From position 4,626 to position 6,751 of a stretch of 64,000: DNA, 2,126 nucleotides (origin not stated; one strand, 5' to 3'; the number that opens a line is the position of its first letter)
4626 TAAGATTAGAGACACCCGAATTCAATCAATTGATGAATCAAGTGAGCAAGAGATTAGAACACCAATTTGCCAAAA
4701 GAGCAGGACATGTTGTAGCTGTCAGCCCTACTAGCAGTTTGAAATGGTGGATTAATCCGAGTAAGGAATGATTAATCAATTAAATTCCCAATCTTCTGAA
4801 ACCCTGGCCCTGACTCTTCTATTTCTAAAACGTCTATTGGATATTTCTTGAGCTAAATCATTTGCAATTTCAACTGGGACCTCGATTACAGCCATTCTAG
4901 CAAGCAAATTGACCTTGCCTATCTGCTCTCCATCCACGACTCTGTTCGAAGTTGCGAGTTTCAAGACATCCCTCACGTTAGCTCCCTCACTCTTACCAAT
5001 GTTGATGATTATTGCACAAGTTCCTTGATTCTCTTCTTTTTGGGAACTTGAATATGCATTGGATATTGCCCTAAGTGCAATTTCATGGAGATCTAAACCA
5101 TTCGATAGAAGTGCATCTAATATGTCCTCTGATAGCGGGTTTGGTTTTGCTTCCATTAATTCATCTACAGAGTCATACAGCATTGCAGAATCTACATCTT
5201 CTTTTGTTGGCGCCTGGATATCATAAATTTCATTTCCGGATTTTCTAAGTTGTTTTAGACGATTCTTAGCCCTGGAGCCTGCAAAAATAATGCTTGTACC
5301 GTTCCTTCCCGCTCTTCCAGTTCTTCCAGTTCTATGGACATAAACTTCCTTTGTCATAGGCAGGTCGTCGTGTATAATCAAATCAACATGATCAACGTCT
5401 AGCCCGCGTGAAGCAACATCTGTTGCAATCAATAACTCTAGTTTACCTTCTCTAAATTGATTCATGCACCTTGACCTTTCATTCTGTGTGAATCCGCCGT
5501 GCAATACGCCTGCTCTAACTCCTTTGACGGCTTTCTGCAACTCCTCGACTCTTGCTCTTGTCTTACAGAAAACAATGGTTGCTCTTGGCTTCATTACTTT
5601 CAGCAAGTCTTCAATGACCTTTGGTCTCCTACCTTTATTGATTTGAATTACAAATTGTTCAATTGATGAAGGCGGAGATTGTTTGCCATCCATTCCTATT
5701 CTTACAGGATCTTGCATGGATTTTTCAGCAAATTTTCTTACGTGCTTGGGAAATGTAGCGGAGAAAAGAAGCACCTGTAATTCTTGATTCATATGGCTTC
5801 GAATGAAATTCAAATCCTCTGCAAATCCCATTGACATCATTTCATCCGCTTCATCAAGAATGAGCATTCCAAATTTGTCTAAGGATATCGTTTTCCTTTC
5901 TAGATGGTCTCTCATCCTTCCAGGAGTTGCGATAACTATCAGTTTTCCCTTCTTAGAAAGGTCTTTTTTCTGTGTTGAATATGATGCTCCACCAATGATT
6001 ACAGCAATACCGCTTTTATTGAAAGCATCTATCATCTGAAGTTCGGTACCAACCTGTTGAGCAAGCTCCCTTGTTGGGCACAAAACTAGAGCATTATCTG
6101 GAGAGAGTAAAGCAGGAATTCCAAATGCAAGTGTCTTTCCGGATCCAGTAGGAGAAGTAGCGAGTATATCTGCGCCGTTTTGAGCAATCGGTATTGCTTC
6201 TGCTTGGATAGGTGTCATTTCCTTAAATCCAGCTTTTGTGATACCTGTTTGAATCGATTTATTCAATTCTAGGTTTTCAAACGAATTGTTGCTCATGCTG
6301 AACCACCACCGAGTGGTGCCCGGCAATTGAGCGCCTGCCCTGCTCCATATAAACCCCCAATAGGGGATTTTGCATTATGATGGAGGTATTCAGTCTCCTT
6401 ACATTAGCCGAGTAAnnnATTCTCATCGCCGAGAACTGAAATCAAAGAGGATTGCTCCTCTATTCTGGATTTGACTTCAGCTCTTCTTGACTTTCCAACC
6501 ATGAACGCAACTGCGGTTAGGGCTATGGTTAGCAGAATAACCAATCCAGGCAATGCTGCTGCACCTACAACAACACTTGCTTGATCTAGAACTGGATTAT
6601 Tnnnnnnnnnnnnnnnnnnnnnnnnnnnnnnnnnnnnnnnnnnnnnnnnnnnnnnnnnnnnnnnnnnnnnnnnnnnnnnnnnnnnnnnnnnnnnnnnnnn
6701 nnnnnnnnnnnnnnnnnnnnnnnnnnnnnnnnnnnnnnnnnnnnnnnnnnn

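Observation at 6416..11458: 1680-aa surface protein with a vWA domain embedded in a repeated H-[IV]-[AV]-W propeller-like module, plus CARDB-like domains and a PGL-TM-basic C-terminus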

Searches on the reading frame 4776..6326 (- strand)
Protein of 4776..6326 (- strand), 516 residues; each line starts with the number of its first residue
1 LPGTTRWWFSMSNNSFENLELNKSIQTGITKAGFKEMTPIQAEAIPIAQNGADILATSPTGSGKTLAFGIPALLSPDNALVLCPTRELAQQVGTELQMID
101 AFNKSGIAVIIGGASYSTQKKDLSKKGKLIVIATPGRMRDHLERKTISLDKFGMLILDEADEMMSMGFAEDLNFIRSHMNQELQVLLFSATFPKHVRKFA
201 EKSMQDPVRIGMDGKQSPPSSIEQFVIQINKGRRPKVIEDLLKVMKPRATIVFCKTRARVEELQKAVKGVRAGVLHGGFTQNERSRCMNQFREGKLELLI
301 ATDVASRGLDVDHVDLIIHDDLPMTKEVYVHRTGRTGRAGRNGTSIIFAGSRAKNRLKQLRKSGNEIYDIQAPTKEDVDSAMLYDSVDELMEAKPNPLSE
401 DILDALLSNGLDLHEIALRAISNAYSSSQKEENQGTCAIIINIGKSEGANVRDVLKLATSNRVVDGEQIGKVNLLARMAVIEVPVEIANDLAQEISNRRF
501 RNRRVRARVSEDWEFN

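Call 14: search_protein_families(library=pfam, proteins=[window:4776-6326:-], max_evalue=0.001)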
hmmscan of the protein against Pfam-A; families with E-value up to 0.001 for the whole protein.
window:4776-6326:- (516 aa): 5 families
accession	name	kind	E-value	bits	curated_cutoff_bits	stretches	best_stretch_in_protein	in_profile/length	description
PF00270.35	DEAD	-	5.1e-43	147.1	26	1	38-198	1-166/167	DEAD/DEAH box helicase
PF00271.37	Helicase_C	-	4e-29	101.5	23.5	1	236-340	4-110/110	Helicase conserved C-terminal domain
PF04851.21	ResIII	-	4.8e-11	43.3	22.5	1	38-193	5-163/164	Type III restriction enzyme, res subunit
PF03880.21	DbpA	-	6.8e-11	42.5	25.6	1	440-508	3-71/72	DbpA RNA binding domain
PF22590.2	Cas3-like_C_2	-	3.5e-05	24.5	27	1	260-339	19-104/106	CRISPR-associated nuclease/helicase Cas3, C-terminal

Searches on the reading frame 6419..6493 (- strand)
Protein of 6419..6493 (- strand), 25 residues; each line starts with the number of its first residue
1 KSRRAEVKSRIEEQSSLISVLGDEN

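Call 85: search_protein_families(library=pfam, proteins=[window:6419-6493:-], max_evalue=1)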
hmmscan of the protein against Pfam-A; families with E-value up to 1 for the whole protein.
seq(25 aa): 0 families
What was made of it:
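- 6419..6493 (-): Cytoplasmic tail, 25 aa: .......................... The motif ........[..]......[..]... is conserved in Poseidoniaceae. No Pfam match (call 85).
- Tried and rejected: Pfam on the cytoplasmic tails of seven homologues found nothing (call 85).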

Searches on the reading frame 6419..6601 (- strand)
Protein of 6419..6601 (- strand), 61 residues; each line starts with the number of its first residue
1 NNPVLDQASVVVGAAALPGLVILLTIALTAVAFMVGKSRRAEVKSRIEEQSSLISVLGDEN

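Call 9: search_protein_families(library=pfam, proteins=[window:6419-6601:-], max_evalue=10)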
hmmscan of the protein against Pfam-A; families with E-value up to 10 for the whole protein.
seq(61 aa): 0 families

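Call 10: search_protein_families(library=ncbifam, proteins=[window:6419-6601:-], max_evalue=10)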
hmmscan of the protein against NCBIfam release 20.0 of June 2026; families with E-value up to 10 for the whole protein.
seq(61 aa): 0 families
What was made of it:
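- On PGF-CTERM / archaeosortase A substrate: No hit (call 10).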
